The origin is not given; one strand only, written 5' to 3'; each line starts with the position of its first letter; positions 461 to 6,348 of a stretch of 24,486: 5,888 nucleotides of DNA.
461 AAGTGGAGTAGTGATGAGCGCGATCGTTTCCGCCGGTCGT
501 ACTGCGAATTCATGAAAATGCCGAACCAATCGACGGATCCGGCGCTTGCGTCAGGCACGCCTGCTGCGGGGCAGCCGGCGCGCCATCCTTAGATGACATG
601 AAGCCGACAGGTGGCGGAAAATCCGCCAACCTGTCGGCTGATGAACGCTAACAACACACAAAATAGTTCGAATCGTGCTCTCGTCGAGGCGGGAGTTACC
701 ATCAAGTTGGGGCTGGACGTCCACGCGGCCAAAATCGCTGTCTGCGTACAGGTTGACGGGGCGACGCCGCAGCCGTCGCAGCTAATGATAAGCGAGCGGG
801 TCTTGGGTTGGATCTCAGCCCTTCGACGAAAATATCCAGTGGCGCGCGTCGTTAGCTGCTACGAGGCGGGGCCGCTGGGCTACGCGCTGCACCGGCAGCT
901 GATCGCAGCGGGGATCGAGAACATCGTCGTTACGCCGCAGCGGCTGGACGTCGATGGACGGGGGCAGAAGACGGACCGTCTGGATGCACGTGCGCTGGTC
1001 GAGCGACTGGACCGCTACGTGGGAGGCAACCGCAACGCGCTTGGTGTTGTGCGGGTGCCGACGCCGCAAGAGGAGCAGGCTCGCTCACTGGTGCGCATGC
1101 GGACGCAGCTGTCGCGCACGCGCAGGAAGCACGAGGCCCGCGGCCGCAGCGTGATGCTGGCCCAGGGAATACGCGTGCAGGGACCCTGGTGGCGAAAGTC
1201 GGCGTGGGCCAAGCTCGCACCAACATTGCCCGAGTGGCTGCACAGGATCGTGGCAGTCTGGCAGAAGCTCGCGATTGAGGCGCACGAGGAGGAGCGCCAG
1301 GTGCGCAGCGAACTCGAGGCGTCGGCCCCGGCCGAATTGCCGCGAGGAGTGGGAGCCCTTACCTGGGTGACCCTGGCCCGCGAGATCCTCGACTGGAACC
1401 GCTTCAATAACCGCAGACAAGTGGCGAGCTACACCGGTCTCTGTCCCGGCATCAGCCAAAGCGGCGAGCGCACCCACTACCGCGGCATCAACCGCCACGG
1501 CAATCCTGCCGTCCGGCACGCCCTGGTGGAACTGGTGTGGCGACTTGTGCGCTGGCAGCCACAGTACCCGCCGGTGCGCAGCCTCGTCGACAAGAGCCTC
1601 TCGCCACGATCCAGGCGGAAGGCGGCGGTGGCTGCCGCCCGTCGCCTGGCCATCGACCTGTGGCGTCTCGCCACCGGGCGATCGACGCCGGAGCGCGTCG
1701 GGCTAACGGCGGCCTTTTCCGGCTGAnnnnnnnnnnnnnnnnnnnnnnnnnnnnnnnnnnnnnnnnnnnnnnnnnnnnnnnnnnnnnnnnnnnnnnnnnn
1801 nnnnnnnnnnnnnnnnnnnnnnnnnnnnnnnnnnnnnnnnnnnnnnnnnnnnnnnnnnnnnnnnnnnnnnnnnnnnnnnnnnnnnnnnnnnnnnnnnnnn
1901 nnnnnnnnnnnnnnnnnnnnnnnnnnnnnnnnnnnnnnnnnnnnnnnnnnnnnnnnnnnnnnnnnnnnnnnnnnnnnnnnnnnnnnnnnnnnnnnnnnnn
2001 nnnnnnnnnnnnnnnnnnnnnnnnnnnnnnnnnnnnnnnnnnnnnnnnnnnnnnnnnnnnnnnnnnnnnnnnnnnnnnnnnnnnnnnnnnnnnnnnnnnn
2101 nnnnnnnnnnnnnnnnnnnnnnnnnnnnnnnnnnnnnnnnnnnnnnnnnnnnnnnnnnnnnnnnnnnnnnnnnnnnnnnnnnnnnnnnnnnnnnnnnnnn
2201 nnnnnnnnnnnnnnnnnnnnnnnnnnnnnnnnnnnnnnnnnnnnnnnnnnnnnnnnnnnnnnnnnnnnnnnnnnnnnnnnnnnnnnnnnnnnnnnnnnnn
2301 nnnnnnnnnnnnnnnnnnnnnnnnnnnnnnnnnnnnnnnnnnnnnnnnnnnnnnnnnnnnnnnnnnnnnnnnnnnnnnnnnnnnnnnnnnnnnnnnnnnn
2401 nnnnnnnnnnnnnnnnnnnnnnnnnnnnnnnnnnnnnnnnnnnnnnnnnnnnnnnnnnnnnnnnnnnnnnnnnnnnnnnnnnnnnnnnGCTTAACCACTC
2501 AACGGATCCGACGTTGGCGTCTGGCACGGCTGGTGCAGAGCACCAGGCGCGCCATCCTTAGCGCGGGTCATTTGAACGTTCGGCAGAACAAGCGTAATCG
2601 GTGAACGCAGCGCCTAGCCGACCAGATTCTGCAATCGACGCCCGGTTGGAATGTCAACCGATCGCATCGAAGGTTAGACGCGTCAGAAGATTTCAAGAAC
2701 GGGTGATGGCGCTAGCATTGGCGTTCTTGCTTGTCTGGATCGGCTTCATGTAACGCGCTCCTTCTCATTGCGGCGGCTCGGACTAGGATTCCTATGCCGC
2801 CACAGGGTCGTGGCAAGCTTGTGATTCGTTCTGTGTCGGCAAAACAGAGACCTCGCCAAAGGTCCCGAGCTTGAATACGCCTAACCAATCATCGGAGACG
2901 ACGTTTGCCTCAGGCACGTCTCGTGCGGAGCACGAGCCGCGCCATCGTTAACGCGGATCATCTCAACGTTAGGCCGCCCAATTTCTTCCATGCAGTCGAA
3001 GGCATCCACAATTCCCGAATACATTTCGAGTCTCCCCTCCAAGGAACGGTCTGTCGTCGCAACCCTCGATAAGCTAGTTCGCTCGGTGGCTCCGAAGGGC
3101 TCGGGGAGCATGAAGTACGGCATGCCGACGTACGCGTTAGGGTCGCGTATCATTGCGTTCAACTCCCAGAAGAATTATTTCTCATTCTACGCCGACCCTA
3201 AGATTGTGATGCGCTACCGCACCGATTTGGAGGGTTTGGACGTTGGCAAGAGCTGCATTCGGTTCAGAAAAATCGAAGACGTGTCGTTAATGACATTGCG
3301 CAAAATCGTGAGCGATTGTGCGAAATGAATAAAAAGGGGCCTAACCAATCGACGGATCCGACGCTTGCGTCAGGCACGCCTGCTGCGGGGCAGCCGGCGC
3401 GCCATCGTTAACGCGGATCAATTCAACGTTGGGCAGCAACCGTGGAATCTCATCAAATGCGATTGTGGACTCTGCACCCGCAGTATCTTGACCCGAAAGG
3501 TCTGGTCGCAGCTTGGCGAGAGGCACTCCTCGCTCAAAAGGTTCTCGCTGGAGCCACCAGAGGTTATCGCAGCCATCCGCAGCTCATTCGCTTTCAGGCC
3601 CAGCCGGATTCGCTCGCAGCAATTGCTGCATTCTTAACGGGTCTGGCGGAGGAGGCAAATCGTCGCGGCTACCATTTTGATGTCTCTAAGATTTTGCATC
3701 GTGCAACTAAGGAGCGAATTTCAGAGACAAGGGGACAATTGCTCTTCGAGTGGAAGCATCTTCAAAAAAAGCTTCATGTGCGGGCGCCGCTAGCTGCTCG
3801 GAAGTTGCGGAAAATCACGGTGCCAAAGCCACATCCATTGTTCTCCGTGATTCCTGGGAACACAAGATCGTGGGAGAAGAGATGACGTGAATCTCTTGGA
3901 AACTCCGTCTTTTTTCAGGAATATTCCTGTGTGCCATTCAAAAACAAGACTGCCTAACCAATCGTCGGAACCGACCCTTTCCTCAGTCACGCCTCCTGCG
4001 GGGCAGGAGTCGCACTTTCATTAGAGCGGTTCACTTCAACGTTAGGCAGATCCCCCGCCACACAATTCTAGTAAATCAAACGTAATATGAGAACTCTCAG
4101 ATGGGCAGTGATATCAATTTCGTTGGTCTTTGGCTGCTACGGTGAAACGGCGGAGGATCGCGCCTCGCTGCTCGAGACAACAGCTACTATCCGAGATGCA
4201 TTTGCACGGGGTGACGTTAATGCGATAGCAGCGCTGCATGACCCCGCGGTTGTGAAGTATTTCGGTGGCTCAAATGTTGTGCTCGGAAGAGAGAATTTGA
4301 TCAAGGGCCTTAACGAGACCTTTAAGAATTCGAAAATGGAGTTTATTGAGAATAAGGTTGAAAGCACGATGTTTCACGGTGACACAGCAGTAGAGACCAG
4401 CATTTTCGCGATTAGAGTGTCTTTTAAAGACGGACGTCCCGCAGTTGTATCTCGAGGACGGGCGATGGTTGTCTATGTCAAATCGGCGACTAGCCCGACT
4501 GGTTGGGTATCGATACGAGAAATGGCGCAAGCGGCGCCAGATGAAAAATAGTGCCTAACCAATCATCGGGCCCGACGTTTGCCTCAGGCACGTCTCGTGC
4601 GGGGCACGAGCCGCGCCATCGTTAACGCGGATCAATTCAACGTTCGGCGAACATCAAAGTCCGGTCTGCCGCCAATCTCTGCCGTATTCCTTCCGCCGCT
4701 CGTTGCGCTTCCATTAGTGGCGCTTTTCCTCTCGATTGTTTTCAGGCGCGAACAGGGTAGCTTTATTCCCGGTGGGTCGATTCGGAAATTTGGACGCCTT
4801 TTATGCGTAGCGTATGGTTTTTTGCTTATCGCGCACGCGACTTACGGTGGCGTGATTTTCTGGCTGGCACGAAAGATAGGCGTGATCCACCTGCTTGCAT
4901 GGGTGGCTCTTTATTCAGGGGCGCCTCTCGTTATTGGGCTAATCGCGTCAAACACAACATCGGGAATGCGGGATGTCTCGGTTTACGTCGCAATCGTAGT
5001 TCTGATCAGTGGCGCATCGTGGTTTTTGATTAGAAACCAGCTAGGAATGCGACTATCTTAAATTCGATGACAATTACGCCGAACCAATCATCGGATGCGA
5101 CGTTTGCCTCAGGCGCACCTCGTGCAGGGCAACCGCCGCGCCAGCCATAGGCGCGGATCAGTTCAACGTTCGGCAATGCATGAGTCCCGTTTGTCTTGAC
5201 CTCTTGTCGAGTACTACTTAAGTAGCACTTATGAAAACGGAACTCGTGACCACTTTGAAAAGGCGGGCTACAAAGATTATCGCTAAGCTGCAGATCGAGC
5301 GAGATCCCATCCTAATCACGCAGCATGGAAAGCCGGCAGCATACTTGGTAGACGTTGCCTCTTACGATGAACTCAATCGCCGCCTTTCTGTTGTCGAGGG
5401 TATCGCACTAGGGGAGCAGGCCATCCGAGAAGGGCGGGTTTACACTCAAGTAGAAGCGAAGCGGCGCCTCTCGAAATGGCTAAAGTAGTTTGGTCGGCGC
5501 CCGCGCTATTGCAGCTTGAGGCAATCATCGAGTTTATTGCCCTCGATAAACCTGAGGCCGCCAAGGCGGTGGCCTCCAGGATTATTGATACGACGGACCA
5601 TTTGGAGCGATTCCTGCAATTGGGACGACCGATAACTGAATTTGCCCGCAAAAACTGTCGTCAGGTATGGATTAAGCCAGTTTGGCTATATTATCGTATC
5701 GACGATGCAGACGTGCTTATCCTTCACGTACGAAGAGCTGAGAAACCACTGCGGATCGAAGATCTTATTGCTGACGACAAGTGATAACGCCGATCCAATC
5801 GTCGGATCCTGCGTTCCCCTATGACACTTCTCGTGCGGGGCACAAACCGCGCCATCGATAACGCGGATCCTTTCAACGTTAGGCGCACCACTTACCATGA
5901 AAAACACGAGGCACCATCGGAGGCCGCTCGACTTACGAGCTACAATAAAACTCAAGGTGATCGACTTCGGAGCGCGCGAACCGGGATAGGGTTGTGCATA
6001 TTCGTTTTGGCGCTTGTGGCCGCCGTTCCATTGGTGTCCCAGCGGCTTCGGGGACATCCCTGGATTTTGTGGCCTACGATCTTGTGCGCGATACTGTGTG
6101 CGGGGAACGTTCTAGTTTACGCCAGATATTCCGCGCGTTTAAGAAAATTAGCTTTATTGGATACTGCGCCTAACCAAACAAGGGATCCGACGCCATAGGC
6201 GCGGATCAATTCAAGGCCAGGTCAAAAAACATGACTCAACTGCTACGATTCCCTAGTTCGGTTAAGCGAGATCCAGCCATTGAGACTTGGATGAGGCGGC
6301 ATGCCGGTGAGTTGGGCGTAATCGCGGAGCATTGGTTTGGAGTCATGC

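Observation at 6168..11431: Polar decay gradient: attC sites erode into relics over 5 kb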

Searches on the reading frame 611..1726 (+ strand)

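Call 22: search_protein_families(library=pfam, proteins=[window:611-1726:+], max_evalue=0.001)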
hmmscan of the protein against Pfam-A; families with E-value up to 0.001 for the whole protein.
window:611-1726:+ (371 aa): 2 families
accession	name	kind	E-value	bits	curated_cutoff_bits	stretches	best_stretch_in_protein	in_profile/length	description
PF02371.22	Transposase_20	-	3.4e-17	63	21.3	1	246-318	9-81/87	Transposase IS116/IS110/IS902 family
PF01548.23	DEDD_Tnp_IS110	-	6.6e-06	26.4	29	1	33-182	1-150/155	Transposase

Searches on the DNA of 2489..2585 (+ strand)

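Call 13: build_rna_model(alignment_id=A2)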
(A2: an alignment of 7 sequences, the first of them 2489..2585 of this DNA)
Model R1 built from alignment A2 (7 sequences, 98 columns); structure: RNAalifold consensus.
model positions 97; base pairs 29; branch points 0; effective number of sequences 1.19; information 0.59 bits per position. Calibrated on 0.2 Mb of random sequence (short: E-values are rough).
structure used (alignment columns):
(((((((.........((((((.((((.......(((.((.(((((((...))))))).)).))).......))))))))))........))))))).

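Call 14: build_rna_model(alignment_id=A2, structure=none)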
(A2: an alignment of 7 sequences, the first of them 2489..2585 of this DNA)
Model R2 built from alignment A2 (7 sequences, 98 columns); structure: none (sequence only).
model positions 97; base pairs 0; branch points 0; effective number of sequences 2.54; information 0.59 bits per position. No base pairs: searches with it score sequence only.

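Call 15: search_with_rna_model(model_id=R1, source=window, filters=off, max_evalue=10)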
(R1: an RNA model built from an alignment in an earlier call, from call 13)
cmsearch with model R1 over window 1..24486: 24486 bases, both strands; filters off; matches with E-value up to 10: 49.
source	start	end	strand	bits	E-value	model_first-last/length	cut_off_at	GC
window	4553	4649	+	112.6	1.1e-32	1-97/97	no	0.63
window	3339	3435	+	110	7.7e-32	1-97/97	no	0.64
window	2879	2975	+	109.9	8.3e-32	1-97/97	no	0.6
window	3952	4048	+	102.4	1.8e-29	1-97/97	no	0.57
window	2489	2585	+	102.4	1.8e-29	1-97/97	no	0.62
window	5078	5175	+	88.8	3.2e-25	1-97/97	no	0.64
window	5789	5885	+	87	1.2e-24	1-97/97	no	0.59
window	8029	8125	+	72.1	5e-20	1-97/97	no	0.6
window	520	616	+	46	7.1e-12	1-97/97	no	0.68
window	6168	6223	+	34.4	3e-08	1-97/97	no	0.57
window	2488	2584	-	26.7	7.5e-06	1-97/97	no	0.63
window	4552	4648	-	25.8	1.4e-05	1-97/97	no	0.62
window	3338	3434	-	25.7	1.5e-05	1-97/97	no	0.65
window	2878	2974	-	24.3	4.1e-05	1-97/97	no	0.6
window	3951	4047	-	20.9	0.00049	1-97/97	no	0.57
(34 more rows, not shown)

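Call 16: search_with_rna_model(model_id=R2, source=window, filters=off, max_evalue=10)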
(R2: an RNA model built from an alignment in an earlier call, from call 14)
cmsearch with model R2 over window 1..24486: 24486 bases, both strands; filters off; matches with E-value up to 10: 74.
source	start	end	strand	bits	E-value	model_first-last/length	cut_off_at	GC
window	4553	4648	+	100.3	1.3e-30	1-96/97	-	0.62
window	2879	2974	+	98.4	4.9e-30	1-96/97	-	0.59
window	3339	3434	+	96.2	2.4e-29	1-96/97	-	0.65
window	2489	2584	+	89.2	3.8e-27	1-96/97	-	0.62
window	3952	4047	+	87.9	9.4e-27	1-96/97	-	0.57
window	5078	5174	+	87.6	1.2e-26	1-96/97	-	0.65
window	5789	5884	+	86.8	2e-26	1-96/97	-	0.58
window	520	592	+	63.1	5e-19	1-73/97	-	0.71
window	8034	8124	+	55.7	1e-16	6-96/97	-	0.62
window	1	36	+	29.4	1.6e-08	61-96/97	-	0.56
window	9789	9860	+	27.1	8.5e-08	15-87/97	-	0.61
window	2499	2554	-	16.2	0.00022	34-87/97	-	0.68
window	2065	2089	+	14.8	0.00059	72-96/97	-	0.48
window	10171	10223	+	10.9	0.0098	17-69/97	-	0.85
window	2912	2952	-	10.4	0.014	25-66/97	-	0.66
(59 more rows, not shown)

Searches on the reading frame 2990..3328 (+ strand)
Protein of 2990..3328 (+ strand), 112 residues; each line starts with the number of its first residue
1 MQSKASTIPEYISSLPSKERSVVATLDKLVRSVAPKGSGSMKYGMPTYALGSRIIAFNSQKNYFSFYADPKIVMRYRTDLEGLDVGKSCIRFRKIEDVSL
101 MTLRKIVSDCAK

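Call 22: search_protein_families(library=pfam, proteins=[window:2990-3328:+], max_evalue=0.001)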
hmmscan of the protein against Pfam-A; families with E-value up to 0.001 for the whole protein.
window:2990-3328:+ (112 aa): 1 family
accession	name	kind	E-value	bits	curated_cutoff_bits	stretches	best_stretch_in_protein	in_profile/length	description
PF08818.16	DUF1801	-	5.1e-14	52.9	27.2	1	20-108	2-82/85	Domain of unknown function (DU1801)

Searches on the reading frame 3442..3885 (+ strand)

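Call 22: search_protein_families(library=pfam, proteins=[window:3442-3885:+], max_evalue=0.001)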
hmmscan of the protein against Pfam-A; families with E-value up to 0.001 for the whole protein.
window:3442-3885:+ (147 aa): 1 family
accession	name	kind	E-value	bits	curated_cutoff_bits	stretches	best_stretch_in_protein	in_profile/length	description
PF03013.19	Pyr_excise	-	7e-22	78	23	1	6-83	1-79/81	Pyrimidine dimer DNA glycosylase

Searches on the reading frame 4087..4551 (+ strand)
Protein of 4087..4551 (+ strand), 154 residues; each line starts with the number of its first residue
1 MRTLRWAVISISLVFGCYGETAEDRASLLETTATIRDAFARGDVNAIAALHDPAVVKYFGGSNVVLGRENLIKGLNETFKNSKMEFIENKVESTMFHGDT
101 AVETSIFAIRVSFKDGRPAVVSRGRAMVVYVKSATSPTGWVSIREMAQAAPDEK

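Call 72: search_protein_families(library=pfam, proteins=[window:4087-4551:+], max_evalue=0.01)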
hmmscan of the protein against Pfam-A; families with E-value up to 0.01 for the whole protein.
window:4087-4551:+ (154 aa): 3 families
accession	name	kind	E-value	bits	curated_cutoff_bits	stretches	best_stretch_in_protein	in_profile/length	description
PF14534.12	DUF4440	-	9.3e-08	32.9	25.2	1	30-133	3-101/107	Domain of unknown function (DUF4440)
PF12680.13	SnoaL_2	-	0.00023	22.1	27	1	37-130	6-92/102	SnoaL-like domain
PF13474.12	SnoaL_3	-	0.0091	16.8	22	0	34-132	7-104/121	SnoaL-like domain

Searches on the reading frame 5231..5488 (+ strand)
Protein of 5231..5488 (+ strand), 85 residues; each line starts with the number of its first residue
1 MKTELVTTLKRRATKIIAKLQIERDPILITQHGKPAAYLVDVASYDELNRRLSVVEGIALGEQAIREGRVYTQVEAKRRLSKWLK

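Call 72: search_protein_families(library=pfam, proteins=[window:5231-5488:+], max_evalue=0.01)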
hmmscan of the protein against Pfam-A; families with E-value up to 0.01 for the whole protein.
window:5231-5488:+ (85 aa): 1 family
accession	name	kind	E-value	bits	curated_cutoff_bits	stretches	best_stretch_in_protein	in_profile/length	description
PF02604.26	PhdYeFM_antitox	-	6.8e-12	45.4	29.8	1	1-68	1-68/74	Antitoxin Phd_YefM, type II toxin-antitoxin system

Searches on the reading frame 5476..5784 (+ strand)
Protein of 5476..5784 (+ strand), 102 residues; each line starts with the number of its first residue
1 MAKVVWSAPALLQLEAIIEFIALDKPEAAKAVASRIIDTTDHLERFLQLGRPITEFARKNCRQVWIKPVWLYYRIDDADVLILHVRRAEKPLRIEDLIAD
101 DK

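Call 72: search_protein_families(library=pfam, proteins=[window:5476-5784:+], max_evalue=0.01)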
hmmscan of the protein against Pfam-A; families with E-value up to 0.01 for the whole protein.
window:5476-5784:+ (102 aa): 1 family
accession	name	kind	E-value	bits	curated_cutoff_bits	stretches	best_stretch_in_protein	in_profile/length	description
PF05016.21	ParE_toxin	-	3.8e-14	53.5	23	1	4-89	1-86/89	ParE toxin of type II toxin-antitoxin system, parDE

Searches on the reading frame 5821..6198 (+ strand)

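Call 72: search_protein_families(library=pfam, proteins=[window:5821-6198:+], max_evalue=0.01)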
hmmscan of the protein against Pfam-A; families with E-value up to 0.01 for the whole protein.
window:5821-6198:+ (125 aa): 1 family
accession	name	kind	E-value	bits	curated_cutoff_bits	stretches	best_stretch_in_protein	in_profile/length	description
PF20990.2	DUF2207_C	-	0.0056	16.9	33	1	33-106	122-191/247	Predicted membrane protein (DUF2207) C-terminal domain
